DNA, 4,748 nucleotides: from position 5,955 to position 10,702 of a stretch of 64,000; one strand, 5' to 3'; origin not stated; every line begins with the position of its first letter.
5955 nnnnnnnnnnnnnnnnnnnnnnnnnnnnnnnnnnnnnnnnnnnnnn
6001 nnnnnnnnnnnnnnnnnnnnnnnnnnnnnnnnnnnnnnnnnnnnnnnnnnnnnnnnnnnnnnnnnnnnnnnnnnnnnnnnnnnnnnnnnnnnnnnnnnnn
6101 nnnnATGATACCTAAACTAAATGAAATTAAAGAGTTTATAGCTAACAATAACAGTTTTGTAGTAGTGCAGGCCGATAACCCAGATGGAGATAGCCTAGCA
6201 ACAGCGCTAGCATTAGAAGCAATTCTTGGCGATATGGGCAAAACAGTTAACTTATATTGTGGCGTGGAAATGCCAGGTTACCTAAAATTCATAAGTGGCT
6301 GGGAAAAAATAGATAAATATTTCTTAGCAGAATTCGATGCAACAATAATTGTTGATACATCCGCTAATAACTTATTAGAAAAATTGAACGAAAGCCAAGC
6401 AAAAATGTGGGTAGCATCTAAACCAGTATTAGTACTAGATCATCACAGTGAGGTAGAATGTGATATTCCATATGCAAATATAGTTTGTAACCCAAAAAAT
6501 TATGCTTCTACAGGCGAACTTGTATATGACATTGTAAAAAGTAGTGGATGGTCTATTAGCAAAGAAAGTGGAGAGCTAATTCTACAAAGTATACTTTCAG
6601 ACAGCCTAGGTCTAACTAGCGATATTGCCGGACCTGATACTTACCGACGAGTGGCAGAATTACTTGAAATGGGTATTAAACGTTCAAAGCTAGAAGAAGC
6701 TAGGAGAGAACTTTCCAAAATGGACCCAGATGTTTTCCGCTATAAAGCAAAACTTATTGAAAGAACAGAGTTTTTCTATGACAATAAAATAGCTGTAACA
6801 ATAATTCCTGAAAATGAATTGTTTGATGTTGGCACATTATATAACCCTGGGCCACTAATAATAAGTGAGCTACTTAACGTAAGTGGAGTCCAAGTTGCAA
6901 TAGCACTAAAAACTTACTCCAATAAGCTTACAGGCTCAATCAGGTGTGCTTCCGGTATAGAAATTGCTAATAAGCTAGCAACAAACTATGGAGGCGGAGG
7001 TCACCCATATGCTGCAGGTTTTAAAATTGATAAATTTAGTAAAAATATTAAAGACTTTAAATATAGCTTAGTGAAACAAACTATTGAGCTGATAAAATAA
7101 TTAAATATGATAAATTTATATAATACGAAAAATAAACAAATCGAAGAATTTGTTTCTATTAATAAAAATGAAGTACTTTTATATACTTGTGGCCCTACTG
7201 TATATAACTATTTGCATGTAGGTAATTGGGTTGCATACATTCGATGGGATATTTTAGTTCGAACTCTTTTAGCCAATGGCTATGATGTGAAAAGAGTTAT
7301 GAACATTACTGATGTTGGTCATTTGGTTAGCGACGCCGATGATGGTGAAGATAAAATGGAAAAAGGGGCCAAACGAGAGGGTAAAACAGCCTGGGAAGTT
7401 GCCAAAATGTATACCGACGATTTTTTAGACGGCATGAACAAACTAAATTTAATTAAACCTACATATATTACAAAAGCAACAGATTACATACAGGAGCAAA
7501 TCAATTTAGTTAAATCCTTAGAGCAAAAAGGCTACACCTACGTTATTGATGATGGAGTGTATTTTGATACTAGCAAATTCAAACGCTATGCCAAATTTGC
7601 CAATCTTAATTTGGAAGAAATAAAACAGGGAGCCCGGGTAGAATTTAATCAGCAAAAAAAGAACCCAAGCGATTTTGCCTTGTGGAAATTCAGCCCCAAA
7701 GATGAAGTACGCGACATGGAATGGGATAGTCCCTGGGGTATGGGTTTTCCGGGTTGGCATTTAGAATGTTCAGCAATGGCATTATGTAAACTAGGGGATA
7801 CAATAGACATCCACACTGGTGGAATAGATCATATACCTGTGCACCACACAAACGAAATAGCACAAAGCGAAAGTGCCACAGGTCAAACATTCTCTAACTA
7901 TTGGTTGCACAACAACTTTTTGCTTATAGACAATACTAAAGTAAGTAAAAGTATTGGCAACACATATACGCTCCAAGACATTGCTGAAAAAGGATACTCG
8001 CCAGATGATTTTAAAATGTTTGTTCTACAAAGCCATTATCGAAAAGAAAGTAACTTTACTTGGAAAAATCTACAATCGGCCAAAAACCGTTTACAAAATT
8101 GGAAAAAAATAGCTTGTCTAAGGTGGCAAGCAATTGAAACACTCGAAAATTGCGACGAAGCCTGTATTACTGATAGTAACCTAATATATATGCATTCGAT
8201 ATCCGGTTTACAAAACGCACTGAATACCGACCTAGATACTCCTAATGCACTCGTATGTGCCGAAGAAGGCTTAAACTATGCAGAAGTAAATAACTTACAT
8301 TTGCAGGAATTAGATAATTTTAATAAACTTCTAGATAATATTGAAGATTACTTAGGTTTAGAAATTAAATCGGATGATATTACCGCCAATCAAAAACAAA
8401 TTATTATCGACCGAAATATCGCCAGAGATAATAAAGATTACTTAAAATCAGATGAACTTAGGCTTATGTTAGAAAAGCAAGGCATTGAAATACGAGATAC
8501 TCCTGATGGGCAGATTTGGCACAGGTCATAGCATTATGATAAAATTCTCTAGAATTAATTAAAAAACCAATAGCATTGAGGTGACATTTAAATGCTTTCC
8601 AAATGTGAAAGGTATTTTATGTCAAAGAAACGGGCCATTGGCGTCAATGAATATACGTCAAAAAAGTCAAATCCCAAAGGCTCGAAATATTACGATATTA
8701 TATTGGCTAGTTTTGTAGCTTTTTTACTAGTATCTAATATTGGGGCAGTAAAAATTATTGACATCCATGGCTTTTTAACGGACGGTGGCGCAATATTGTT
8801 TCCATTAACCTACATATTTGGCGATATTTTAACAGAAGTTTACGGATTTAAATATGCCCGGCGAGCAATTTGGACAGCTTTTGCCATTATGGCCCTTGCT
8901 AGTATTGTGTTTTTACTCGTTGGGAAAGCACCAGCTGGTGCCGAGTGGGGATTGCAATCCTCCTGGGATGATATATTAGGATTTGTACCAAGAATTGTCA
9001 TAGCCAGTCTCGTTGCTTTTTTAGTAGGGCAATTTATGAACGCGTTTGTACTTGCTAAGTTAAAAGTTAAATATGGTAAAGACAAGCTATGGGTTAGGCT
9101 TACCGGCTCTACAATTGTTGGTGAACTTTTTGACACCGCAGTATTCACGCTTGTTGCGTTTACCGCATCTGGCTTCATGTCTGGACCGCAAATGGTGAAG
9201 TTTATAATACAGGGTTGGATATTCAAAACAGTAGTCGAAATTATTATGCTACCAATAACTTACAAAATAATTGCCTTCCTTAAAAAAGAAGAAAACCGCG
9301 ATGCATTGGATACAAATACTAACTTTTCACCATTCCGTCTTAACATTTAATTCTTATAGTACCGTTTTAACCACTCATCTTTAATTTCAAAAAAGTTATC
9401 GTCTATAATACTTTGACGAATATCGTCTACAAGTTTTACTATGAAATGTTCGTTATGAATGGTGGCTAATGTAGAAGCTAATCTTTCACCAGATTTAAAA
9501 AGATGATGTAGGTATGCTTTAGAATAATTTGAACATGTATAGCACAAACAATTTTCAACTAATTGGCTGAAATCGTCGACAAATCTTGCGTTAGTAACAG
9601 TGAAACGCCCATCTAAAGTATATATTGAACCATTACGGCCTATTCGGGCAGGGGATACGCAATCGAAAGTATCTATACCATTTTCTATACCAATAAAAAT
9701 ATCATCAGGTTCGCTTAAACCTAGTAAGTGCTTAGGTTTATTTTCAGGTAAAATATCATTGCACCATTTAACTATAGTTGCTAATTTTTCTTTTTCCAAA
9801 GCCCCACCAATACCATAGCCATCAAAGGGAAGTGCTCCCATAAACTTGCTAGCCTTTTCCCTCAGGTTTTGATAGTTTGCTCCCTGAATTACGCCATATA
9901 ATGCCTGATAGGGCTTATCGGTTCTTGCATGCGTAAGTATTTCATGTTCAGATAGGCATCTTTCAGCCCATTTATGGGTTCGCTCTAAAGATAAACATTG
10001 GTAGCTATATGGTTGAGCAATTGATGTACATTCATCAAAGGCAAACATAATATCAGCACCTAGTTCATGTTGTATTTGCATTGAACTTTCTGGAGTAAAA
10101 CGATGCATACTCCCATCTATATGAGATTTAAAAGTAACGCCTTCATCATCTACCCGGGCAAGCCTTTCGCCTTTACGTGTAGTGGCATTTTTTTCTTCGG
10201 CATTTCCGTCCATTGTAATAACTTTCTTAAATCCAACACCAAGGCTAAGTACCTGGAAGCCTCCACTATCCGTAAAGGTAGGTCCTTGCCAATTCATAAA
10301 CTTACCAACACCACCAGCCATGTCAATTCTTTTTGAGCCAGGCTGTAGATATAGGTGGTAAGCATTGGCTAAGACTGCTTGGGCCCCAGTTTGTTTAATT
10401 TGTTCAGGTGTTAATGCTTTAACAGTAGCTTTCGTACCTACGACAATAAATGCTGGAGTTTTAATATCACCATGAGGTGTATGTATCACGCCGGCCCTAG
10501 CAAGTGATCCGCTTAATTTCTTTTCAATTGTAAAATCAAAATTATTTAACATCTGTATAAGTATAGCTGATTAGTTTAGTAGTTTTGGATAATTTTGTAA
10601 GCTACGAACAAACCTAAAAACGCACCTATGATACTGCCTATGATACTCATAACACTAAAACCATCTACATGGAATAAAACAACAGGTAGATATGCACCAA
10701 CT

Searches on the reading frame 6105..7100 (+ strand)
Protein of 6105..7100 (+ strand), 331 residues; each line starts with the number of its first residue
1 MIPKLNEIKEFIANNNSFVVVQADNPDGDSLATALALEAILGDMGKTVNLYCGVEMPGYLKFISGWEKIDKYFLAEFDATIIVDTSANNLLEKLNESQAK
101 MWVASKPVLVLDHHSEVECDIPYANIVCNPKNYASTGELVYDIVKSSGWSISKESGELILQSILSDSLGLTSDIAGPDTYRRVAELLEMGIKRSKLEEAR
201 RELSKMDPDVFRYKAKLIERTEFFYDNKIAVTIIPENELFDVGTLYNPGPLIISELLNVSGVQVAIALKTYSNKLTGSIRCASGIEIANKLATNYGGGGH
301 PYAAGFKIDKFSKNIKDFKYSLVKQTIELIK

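Call 36: search_protein_families(library=pfam, proteins=[window:6105-7100:+], max_evalue=0.00001)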
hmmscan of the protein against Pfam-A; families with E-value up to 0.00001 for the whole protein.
window:6105-7100:+ (331 aa): 2 families
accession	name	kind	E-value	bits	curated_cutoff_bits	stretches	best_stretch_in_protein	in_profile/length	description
PF01368.27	DHH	-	4.8e-10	40.2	28.1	1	19-155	3-117/125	DHH family, N-terminal domain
PF02272.25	DHHA1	-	8.8e-07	29.8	25.9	1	252-325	21-98/102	DHHA1 domain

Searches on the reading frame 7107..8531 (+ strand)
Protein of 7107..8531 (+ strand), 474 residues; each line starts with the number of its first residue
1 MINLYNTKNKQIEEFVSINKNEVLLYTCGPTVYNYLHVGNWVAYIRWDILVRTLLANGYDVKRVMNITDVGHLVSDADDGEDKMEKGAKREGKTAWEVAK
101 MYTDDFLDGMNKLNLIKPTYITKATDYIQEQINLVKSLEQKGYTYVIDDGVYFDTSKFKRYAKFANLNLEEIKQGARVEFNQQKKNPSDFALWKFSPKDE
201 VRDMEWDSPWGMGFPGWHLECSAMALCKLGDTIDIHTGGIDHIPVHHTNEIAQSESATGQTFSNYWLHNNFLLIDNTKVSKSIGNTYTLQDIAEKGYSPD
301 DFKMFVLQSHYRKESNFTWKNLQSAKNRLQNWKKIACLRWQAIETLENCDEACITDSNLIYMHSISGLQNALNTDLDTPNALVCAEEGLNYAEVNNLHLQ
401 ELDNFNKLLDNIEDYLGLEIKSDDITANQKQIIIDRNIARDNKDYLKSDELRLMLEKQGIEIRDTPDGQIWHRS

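Call 36: search_protein_families(library=pfam, proteins=[window:7107-8531:+], max_evalue=0.00001)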
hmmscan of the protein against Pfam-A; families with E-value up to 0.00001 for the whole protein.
window:7107-8531:+ (474 aa): 2 families
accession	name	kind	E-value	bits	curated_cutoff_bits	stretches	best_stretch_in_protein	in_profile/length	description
PF01406.26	tRNA-synt_1e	-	1.7e-94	317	27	1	15-326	2-300/301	tRNA synthetases class I (C) catalytic domain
PF09334.17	tRNA-synt_1g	-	3.4e-09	36.4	20.1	0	245-327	294-376/391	tRNA synthetases class I (M)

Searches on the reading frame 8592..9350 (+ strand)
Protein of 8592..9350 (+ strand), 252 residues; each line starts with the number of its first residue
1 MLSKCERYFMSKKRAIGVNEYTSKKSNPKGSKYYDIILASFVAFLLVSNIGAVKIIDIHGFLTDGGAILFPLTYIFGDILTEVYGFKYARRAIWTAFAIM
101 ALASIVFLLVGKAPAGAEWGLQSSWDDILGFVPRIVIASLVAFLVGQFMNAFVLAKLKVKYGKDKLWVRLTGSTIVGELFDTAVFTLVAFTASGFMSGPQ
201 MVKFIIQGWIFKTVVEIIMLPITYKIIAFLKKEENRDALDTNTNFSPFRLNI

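Call 36: search_protein_families(library=pfam, proteins=[window:8592-9350:+], max_evalue=0.00001)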
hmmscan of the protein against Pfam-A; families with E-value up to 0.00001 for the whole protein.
window:8592-9350:+ (252 aa): 1 family
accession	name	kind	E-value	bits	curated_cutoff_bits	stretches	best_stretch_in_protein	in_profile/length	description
PF02592.20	Vut_1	-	5.3e-50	170.2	27.2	1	64-225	1-151/152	Putative vitamin uptake transporter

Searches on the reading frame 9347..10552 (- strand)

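Call 36: search_protein_families(library=pfam, proteins=[window:9347-10552:-], max_evalue=0.00001)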
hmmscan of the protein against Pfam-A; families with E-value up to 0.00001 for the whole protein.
window:9347-10552:- (401 aa): 1 family
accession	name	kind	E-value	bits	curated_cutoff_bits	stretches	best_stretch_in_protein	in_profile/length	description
PF01702.25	TGT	-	6e-125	417.4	26.3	1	18-399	3-356/357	Queuine tRNA-ribosyltransferase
